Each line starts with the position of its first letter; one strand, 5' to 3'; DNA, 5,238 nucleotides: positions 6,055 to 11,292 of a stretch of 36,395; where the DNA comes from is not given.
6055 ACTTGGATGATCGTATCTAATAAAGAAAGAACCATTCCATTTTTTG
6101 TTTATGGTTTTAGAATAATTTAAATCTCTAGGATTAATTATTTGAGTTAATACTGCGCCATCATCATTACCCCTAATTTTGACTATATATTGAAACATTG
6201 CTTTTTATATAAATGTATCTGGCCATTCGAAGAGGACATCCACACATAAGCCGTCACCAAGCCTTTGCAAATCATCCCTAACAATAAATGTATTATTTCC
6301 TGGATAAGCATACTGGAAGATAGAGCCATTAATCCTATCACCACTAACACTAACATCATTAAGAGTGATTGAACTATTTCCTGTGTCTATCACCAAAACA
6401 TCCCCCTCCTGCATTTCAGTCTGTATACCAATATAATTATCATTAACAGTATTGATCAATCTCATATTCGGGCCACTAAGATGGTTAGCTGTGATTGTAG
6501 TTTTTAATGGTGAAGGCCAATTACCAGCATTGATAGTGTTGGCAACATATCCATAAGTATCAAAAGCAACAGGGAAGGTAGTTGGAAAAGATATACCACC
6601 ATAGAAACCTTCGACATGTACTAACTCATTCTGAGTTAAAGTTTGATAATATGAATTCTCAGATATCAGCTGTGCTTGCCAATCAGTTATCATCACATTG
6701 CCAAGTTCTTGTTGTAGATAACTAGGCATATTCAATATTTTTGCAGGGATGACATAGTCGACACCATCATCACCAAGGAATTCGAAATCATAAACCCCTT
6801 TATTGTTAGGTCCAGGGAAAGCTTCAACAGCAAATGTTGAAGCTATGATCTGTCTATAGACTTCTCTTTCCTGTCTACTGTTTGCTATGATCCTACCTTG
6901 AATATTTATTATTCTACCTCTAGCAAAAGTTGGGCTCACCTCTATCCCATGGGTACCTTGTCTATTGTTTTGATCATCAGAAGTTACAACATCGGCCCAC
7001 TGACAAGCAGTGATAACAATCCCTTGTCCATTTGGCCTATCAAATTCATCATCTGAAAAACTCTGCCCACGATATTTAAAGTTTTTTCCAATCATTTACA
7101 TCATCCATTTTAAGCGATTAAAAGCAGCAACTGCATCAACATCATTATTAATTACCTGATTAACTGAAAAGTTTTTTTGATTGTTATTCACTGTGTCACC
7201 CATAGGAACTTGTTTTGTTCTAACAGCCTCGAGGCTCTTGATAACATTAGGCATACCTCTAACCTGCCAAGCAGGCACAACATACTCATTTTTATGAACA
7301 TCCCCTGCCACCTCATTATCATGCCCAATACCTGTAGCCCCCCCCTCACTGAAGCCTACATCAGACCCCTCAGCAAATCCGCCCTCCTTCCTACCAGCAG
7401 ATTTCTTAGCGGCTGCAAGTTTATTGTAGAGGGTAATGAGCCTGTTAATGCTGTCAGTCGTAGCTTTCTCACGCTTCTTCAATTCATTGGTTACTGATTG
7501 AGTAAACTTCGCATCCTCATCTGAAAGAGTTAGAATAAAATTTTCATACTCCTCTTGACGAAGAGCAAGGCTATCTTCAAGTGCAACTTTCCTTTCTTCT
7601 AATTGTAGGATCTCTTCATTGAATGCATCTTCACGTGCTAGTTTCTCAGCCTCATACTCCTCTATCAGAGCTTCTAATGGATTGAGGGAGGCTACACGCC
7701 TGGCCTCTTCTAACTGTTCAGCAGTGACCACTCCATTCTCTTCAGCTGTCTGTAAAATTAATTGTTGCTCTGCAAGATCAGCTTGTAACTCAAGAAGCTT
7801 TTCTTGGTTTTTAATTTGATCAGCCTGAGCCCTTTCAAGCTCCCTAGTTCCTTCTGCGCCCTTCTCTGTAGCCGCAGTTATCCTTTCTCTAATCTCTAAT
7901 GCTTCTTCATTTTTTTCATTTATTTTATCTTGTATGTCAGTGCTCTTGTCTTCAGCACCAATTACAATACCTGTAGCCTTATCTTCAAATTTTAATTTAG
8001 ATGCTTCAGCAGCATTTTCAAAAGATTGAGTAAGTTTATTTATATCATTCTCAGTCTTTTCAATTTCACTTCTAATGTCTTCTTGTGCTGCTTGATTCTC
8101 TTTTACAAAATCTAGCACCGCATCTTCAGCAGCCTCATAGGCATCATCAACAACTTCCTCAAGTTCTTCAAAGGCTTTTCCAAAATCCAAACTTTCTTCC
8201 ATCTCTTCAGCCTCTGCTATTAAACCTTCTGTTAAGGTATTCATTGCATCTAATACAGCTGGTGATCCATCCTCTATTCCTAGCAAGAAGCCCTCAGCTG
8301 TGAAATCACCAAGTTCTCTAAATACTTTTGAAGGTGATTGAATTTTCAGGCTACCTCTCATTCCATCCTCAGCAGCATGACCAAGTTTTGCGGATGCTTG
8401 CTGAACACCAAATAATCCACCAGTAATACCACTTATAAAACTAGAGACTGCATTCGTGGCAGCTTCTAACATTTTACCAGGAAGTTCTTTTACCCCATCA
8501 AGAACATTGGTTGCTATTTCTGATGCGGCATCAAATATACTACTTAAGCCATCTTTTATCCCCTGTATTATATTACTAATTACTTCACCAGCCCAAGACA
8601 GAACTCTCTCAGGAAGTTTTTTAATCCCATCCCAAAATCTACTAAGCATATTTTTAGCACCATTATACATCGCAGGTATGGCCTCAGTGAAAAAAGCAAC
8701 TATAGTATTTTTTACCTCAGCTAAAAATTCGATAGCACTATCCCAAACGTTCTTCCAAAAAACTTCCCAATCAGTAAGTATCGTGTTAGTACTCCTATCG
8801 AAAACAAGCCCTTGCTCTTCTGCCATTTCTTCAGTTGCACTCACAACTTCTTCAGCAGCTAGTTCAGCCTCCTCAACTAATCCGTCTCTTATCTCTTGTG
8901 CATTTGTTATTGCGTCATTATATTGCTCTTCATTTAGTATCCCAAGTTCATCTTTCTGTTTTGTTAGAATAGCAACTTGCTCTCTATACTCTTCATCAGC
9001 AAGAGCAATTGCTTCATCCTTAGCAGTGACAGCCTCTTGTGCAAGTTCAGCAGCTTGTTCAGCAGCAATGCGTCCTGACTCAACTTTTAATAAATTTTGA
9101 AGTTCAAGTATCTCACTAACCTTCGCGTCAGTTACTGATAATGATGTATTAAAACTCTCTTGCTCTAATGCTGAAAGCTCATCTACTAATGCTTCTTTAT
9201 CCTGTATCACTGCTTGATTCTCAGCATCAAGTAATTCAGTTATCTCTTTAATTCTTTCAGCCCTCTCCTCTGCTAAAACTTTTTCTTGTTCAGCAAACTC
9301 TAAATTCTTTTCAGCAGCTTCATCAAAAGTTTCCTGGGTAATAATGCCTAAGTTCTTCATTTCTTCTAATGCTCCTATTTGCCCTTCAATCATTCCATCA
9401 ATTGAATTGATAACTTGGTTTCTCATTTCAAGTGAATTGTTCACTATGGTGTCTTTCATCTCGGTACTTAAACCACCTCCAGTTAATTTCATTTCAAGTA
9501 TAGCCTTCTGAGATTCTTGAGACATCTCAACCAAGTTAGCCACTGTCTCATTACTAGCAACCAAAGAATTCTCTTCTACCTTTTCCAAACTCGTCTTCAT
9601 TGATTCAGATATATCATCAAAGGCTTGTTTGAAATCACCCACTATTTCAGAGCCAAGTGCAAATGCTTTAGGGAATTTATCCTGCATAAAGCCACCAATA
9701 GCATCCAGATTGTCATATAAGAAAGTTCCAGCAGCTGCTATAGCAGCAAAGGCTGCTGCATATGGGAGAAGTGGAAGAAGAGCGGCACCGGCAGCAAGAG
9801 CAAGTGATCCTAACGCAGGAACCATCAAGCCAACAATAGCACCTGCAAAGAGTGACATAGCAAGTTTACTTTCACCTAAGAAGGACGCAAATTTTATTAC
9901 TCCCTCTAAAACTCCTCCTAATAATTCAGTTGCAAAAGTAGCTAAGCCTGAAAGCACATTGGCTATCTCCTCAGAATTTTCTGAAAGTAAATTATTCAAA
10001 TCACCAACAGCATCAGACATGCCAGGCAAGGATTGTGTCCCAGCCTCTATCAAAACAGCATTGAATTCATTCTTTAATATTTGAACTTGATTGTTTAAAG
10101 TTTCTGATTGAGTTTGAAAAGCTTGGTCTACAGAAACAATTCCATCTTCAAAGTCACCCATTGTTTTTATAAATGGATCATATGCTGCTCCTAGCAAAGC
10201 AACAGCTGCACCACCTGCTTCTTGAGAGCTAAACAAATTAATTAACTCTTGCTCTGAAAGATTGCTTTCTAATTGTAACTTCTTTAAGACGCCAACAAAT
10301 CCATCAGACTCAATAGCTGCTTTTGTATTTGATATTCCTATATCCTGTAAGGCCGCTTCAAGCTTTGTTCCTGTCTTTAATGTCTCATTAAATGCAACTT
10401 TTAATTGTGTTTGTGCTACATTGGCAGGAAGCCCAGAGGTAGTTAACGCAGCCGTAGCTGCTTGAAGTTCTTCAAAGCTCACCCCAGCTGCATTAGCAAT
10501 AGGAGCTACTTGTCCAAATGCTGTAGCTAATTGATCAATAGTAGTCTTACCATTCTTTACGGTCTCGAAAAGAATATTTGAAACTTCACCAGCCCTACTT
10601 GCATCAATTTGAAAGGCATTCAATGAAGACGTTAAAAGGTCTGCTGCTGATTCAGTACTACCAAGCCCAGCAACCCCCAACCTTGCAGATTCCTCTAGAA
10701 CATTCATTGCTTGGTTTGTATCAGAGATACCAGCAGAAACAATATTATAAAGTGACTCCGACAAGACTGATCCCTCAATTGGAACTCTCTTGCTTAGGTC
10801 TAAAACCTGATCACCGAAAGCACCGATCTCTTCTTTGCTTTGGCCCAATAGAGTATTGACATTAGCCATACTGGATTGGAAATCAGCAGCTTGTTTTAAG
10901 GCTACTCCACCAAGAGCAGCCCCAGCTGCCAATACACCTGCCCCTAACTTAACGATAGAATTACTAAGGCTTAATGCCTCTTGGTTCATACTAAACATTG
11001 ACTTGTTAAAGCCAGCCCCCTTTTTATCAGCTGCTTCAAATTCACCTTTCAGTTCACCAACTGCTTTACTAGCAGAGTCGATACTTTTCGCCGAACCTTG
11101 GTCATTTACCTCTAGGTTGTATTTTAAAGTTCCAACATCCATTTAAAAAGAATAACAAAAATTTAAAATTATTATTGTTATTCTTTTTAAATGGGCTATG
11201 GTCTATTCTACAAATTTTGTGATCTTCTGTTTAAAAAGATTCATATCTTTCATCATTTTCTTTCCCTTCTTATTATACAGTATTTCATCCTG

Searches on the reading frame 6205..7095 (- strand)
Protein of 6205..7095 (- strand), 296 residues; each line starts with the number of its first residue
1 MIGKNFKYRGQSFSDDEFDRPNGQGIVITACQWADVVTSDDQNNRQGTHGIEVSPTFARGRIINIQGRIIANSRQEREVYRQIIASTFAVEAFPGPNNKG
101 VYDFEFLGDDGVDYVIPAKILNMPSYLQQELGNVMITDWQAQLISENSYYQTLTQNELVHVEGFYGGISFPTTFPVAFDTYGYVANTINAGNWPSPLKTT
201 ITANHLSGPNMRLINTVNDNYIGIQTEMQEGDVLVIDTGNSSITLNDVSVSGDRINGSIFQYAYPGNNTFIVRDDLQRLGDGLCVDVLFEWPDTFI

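Call 95: search_protein_families(library=pfam, proteins=[window:6205-7095:-], max_evalue=0.001)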
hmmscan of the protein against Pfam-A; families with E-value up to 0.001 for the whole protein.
window:6205-7095:- (296 aa): 1 family
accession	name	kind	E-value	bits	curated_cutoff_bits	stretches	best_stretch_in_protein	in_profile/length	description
PF22768.1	SPP1_Dit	-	3.3e-09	37.3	25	1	191-272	2-82/97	Siphovirus-type tail component, C-terminal domain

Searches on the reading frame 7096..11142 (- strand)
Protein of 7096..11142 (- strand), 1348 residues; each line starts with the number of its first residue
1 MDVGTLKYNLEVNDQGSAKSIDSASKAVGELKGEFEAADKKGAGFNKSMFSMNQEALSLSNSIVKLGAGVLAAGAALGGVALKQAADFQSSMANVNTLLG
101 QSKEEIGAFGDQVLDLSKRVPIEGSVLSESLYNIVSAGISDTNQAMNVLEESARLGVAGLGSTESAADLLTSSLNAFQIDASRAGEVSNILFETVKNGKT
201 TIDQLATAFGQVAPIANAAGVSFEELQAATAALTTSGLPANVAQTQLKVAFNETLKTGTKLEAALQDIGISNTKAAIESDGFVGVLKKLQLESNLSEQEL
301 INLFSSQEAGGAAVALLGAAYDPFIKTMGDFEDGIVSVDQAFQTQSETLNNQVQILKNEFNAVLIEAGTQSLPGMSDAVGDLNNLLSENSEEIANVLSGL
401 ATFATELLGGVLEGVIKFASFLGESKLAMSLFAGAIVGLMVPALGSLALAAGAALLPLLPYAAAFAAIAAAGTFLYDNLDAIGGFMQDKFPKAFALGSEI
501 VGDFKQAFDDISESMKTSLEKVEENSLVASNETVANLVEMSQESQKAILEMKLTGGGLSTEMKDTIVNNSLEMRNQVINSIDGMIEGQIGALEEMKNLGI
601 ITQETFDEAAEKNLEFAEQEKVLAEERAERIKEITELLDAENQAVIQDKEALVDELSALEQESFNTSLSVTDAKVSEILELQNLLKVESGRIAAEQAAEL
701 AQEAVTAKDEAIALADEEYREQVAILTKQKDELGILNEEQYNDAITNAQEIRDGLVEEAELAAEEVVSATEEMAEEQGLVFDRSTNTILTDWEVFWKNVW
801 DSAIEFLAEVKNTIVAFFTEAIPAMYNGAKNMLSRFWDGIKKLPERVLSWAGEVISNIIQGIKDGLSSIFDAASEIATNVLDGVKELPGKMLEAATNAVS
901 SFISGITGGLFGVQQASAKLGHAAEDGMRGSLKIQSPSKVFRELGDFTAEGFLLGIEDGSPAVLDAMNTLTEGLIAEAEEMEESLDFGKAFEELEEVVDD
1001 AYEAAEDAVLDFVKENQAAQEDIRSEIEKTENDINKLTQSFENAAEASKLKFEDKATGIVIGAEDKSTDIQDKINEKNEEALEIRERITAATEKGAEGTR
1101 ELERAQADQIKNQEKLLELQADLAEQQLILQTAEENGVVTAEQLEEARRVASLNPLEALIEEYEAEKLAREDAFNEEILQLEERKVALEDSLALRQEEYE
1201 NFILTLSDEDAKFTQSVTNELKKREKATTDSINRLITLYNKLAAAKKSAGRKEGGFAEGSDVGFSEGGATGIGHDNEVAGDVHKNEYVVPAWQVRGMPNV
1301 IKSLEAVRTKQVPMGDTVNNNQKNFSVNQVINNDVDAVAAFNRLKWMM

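Call 95: search_protein_families(library=pfam, proteins=[window:7096-11142:-], max_evalue=0.001)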
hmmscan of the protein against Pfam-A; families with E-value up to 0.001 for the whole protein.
window:7096-11142:- (1348 aa): 1 family
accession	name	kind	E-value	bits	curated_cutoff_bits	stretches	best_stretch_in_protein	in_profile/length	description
PF10145.14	PhageMin_Tail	-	7.9e-30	104.7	33.2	1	111-290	2-181/201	Phage-related minor tail protein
